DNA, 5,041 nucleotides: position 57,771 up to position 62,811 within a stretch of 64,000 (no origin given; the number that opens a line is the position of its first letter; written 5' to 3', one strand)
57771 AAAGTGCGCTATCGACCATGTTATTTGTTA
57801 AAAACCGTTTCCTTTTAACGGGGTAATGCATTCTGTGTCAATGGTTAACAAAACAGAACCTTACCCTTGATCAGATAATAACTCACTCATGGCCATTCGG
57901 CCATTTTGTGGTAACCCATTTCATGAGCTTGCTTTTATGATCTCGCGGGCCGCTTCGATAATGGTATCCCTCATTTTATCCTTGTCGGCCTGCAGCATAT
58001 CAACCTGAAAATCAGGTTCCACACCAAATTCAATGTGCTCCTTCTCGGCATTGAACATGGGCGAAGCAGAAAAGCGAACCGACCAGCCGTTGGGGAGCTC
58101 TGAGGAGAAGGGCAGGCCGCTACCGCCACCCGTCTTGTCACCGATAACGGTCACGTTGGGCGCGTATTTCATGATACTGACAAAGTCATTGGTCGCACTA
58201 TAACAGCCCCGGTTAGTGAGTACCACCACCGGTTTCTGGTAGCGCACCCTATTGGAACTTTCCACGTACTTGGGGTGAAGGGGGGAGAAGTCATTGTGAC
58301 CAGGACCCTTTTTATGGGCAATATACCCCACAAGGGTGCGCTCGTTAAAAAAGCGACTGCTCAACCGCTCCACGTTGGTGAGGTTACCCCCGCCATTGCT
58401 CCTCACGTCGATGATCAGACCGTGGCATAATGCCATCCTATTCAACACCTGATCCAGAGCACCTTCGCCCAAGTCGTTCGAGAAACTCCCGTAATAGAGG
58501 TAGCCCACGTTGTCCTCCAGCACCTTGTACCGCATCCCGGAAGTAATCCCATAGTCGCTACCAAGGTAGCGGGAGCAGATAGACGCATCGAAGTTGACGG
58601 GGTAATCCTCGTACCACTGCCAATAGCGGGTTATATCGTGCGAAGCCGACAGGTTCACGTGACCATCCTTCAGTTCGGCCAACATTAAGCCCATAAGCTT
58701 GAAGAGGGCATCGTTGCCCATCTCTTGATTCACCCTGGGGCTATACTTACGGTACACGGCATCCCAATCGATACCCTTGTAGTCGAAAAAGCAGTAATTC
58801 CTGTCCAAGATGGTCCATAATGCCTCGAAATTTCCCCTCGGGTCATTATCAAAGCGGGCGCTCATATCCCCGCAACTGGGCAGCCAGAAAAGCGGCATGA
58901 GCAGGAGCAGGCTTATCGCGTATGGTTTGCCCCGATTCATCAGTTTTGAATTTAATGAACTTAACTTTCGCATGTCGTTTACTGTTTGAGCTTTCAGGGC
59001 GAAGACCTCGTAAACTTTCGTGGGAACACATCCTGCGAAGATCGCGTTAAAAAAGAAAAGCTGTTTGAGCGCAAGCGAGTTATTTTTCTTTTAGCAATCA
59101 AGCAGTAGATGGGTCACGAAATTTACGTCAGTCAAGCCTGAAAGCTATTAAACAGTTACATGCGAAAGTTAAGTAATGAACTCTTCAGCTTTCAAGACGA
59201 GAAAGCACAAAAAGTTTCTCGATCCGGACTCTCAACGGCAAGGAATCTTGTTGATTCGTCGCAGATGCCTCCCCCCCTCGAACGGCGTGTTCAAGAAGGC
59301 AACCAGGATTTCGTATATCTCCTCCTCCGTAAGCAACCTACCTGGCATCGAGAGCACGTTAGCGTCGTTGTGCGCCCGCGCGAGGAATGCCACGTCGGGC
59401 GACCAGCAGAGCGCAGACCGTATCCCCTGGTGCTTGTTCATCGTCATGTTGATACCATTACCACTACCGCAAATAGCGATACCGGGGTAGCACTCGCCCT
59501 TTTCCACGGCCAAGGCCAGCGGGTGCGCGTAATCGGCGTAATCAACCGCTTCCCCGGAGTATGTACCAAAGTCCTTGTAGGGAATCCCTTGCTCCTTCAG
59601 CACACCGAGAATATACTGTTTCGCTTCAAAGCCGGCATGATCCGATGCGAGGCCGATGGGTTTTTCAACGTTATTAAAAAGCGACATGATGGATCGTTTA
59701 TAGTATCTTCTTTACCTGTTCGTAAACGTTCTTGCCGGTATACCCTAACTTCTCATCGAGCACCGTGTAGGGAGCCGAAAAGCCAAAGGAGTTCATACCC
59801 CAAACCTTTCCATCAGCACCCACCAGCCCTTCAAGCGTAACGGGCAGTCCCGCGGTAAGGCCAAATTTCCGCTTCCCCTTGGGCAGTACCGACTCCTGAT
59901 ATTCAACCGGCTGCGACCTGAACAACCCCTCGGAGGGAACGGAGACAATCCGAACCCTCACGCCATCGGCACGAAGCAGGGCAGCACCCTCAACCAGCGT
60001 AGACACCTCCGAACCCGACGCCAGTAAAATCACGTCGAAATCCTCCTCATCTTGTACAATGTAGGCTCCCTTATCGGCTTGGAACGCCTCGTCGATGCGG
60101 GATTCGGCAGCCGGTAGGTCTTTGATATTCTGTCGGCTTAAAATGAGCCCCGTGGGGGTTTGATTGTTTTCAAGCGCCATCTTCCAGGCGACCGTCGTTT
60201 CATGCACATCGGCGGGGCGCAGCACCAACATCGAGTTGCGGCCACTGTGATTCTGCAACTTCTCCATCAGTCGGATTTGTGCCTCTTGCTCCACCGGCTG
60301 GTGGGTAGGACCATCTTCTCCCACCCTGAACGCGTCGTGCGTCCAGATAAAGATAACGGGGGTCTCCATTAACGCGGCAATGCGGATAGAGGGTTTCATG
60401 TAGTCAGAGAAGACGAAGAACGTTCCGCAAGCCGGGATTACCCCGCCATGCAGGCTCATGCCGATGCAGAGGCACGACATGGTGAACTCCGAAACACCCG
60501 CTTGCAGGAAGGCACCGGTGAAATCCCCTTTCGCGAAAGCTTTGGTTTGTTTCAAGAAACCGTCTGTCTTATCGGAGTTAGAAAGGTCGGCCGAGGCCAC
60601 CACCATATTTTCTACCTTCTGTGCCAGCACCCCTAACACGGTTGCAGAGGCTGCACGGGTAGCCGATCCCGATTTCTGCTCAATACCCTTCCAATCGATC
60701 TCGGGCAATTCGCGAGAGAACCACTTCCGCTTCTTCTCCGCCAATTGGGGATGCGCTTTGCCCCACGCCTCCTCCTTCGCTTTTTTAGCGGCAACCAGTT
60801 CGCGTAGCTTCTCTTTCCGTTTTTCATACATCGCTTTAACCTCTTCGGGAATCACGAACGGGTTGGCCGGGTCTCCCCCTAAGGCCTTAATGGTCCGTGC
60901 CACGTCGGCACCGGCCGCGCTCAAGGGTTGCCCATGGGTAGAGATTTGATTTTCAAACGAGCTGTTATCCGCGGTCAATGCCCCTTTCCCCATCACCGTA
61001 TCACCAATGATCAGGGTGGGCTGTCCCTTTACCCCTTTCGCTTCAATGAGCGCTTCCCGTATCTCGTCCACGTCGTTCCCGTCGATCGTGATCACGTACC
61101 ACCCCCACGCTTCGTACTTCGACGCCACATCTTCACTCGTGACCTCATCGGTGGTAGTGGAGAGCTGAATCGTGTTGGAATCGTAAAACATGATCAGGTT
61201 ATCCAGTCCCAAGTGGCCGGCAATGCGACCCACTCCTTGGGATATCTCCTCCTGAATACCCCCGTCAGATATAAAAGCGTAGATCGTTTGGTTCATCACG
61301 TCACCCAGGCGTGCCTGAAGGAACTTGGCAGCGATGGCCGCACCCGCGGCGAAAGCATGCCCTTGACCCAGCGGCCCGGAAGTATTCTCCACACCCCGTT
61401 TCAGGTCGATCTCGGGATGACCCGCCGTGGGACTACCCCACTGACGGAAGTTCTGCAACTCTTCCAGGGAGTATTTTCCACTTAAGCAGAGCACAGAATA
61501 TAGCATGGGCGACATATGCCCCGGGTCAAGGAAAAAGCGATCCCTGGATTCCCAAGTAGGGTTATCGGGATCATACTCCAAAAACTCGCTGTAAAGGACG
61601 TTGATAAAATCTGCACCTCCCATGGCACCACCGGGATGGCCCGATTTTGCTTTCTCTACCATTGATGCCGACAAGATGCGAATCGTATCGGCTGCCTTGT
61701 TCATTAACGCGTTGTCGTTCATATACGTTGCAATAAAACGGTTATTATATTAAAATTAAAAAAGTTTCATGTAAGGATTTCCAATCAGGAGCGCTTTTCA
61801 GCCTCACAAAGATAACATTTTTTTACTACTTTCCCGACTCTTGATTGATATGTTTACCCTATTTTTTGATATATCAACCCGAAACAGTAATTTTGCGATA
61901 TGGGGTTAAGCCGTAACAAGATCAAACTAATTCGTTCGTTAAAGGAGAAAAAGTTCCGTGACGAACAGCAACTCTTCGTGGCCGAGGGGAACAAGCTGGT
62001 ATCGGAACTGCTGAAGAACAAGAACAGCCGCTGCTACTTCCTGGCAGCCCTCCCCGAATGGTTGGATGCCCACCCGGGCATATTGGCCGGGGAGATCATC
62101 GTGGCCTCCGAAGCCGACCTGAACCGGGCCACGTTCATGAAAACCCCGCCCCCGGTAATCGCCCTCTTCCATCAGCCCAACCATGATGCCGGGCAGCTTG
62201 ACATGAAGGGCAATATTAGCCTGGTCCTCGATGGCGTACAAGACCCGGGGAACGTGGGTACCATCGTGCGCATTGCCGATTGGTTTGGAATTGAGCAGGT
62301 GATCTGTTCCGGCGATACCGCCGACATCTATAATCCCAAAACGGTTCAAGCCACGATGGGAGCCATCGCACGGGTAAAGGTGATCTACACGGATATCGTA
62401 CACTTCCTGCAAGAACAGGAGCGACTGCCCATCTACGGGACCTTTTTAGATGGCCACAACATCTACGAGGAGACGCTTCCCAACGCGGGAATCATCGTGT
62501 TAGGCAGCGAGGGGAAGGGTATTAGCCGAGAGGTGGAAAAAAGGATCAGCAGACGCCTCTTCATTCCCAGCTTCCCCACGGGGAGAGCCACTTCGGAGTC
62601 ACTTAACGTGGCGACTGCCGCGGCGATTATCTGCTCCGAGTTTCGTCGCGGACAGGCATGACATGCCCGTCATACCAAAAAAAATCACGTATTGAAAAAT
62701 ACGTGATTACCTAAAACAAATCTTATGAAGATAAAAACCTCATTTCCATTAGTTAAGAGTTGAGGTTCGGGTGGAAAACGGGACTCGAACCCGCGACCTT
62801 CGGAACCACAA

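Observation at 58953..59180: Recently inserted MITE with perfect TIRs and a 7-bp target duplication, 19 bp upstream of the S41 peptidase start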

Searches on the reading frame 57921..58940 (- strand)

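Call 69: search_protein_families(library=pfam, proteins=[window:57921-58940:-])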
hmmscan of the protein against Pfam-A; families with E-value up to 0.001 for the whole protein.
window:57921-58940:- (339 aa): 2 families
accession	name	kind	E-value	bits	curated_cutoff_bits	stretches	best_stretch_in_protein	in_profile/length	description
PF03572.23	Peptidase_S41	-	5.7e-31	107.8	24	1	144-313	1-165/165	Peptidase family S41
PF14684.11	Tricorn_C1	-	3.2e-17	62.6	24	1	31-88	2-59/59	Tricorn protease C1 domain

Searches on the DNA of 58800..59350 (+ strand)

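Call 5: search_rna_families(source=window, start=58800, end=59350, threshold=evalue, max_evalue=10, show_alignments=3)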
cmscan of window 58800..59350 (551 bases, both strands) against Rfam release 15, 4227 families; matches with E-value up to 10: 1.
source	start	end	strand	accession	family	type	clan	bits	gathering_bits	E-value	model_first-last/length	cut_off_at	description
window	59126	59212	-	RF01860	Afu_455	Gene; snRNA; snoRNA; CD-box;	-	15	48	5.9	1-92/92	no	A. fumigatus snoRNA Afu_455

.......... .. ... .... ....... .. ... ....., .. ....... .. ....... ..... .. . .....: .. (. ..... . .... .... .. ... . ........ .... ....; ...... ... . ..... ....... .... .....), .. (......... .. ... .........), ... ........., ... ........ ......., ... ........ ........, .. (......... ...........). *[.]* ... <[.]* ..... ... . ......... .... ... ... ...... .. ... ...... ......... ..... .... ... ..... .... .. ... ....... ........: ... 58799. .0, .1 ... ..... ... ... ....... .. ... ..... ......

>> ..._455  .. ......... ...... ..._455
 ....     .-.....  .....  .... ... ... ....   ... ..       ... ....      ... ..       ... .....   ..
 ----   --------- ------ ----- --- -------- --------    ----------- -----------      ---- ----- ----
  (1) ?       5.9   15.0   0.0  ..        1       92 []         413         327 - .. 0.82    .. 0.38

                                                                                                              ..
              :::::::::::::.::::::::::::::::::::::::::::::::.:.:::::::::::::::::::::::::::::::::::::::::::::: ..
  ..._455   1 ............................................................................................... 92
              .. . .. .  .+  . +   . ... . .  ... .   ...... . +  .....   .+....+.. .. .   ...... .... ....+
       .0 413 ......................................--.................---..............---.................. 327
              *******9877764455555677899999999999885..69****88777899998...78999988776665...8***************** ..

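Call 80: search_dna_similar(query=window:58953-59180:+, collection=plasmids, mode=distant, max_evalue=0.001, max_rows=10)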
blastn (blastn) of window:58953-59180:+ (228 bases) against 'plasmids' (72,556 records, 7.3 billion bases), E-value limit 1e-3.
No match.

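Call 81: search_dna_similar(query=window:58953-59180:+, collection=phages, mode=distant, max_evalue=0.001, max_rows=10)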
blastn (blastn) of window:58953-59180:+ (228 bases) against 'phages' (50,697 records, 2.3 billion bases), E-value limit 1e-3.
No match.

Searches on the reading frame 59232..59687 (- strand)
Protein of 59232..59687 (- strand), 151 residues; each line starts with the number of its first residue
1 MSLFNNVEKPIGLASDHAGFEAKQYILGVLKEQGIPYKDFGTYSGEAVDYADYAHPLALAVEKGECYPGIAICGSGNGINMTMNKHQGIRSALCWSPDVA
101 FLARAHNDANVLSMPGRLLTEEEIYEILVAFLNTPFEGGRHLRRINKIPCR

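Call 21: find_encoding_contigs(protein=window:59235-59687:-, flank=3000, max_places=10)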
Protein window:59235-59687:- (151 aa): 23 contigs read that carry it; 10 places shown.
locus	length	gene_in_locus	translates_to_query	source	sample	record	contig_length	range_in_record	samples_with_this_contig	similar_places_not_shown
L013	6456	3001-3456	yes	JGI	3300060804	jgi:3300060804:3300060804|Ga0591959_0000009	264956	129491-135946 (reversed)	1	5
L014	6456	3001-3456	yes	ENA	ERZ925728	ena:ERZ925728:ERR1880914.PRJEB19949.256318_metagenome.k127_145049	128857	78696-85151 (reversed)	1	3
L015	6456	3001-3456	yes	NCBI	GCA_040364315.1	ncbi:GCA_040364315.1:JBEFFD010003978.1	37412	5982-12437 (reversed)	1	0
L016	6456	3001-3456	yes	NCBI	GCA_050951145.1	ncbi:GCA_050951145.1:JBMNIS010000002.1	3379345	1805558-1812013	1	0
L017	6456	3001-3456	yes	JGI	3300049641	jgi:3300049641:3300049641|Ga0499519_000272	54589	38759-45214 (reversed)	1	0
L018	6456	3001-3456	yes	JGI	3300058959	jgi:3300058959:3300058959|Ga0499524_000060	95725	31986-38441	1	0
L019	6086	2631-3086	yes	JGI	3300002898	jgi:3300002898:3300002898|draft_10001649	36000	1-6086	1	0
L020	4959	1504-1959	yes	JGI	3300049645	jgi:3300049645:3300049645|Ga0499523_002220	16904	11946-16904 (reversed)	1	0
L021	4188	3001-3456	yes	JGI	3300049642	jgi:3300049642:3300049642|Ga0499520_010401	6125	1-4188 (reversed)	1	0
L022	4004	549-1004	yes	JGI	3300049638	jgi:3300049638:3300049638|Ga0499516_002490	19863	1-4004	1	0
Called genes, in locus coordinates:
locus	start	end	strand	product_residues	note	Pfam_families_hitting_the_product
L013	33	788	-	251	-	PF22435:MRM3-like_sub_bind, PF00588:SpoU_methylase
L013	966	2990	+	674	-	PF00456:Transketolase_N, PF02779:Transket_pyr, PF02780:Transketolase_C (weak), PF22613:Transketolase_C_1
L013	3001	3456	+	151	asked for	PF02502:LacAB_rpiB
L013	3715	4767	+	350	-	PF14684:Tricorn_C1, PF03572:Peptidase_S41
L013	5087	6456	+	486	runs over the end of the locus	PF25021:TEN_NHL (faint), PF01436:NHL (weak)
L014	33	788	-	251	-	PF22435:MRM3-like_sub_bind, PF00588:SpoU_methylase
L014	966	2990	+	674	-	PF00456:Transketolase_N, PF02779:Transket_pyr, PF02780:Transketolase_C (weak), PF22613:Transketolase_C_1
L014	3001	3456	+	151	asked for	PF02502:LacAB_rpiB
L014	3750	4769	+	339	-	PF14684:Tricorn_C1, PF03572:Peptidase_S41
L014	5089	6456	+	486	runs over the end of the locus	PF25021:TEN_NHL (faint), PF01436:NHL (weak)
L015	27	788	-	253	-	PF22435:MRM3-like_sub_bind, PF00588:SpoU_methylase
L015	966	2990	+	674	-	PF00456:Transketolase_N, PF02779:Transket_pyr, PF02780:Transketolase_C (weak), PF22613:Transketolase_C_1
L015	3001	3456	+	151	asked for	PF02502:LacAB_rpiB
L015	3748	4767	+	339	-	PF14684:Tricorn_C1, PF03572:Peptidase_S41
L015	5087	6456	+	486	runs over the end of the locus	PF25021:TEN_NHL (faint), PF01436:NHL (weak)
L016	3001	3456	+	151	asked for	PF02502:LacAB_rpiB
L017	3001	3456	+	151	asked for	PF02502:LacAB_rpiB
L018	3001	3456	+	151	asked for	PF02502:LacAB_rpiB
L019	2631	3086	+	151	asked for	PF02502:LacAB_rpiB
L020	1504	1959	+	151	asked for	PF02502:LacAB_rpiB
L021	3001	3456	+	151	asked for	PF02502:LacAB_rpiB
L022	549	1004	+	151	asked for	PF02502:LacAB_rpiB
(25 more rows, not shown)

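Call 69: search_protein_families(library=pfam, proteins=[window:59232-59687:-])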
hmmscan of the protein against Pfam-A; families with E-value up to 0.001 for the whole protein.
window:59232-59687:- (151 aa): 1 family
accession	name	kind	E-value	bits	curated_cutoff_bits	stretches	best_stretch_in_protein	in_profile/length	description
PF02502.23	LacAB_rpiB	-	7.6e-52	175.4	24.7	1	11-148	1-138/138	Ribose/Galactose Isomerase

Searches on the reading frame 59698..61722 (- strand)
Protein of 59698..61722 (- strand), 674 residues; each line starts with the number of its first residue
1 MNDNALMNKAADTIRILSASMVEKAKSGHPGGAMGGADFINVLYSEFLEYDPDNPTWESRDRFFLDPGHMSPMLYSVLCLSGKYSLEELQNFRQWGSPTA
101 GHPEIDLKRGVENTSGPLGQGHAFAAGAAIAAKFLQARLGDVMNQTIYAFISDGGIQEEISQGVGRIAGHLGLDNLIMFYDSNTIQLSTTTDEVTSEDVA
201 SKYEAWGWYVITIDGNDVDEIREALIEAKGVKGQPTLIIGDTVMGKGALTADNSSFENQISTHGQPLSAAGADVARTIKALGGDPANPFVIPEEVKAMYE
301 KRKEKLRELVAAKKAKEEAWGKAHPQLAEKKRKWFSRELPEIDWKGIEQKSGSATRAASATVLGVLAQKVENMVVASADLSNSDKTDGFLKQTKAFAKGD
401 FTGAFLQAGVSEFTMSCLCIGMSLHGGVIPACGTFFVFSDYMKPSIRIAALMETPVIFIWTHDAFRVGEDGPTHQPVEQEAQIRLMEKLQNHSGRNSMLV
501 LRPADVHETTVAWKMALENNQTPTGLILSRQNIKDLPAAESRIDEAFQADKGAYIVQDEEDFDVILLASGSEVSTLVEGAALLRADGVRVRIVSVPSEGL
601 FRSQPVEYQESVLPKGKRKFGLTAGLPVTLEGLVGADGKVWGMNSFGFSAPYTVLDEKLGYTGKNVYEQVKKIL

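Call 69: search_protein_families(library=pfam, proteins=[window:59698-61722:-])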
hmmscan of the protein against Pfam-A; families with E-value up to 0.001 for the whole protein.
window:59698-61722:- (674 aa): 4 families
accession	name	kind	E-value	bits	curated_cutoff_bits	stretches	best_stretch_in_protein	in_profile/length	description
PF00456.26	Transketolase_N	-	6.2e-92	308.6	22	1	8-340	3-334/334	Transketolase, thiamine diphosphate binding domain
PF02779.29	Transket_pyr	-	2.5e-38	131.9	27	1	354-533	4-172/174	Transketolase, pyrimidine binding domain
PF22613.1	Transketolase_C_1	-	1.4e-30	106.3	27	1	552-662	1-113/113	Transketolase-like TK C-terminal domain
PF02780.25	Transketolase_C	-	1e-05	25.8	25.9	1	555-665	3-123/124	Transketolase, C-terminal domain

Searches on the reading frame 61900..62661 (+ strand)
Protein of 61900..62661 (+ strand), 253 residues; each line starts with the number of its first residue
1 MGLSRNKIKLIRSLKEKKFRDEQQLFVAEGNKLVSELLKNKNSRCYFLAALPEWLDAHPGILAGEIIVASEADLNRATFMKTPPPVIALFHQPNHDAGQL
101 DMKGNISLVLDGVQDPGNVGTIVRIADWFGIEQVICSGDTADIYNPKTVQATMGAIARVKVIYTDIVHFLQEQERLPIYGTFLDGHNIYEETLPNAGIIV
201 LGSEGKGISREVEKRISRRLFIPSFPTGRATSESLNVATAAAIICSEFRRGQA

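Call 69: search_protein_families(library=pfam, proteins=[window:61900-62661:+])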
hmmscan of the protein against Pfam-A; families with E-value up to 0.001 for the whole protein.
window:61900-62661:+ (253 aa): 2 families
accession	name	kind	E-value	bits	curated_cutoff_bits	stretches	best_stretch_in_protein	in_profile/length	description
PF00588.24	SpoU_methylase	-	2.5e-32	112.4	29.7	1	106-245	2-141/142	SpoU rRNA Methylase family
PF22435.1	MRM3-like_sub_bind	-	3.8e-15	56.5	27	1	6-88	2-84/84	MRM3-like substrate binding domain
